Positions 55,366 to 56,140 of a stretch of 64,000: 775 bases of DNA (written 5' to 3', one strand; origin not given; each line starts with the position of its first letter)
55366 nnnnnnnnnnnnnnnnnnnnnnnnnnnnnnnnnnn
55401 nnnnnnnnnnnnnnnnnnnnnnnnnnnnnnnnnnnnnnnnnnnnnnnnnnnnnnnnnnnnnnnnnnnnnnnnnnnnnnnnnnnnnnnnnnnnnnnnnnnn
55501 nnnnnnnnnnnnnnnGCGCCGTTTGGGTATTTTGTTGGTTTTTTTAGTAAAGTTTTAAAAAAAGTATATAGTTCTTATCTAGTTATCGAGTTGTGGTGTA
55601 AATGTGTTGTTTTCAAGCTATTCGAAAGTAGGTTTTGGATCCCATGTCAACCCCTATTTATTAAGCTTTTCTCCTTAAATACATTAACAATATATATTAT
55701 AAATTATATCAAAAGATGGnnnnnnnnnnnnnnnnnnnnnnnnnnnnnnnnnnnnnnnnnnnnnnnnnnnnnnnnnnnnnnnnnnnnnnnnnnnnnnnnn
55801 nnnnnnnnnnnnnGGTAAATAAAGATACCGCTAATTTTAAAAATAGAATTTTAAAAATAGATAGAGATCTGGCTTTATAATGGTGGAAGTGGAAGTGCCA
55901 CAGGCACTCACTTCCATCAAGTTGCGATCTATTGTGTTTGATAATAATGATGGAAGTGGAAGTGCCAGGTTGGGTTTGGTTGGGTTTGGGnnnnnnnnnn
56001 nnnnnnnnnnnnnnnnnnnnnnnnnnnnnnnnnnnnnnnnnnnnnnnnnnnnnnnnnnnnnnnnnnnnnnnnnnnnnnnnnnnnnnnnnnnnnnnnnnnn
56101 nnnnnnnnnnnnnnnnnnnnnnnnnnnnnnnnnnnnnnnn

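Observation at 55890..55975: Conserved imperfect palindrome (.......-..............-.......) sits where subtelomere meets telomere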

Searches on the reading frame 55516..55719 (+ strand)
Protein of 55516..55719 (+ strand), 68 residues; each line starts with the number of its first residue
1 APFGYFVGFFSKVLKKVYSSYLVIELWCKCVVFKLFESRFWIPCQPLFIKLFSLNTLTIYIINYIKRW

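Call 49: find_homologous_proteins(query=window:55516-55719:+, max_evalue=10)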
Query seq(68 aa): no candidate shares three 5-residue words with the query. No homologue found.

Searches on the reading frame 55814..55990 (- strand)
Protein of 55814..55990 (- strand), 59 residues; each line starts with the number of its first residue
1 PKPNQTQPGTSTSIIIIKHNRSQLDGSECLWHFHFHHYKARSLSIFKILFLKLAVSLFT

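Call 26: find_homologous_proteins(query=window:55814-55990:-, max_evalue=10)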
Query seq(59 aa): no candidate shares three 5-residue words with the query. No homologue found.
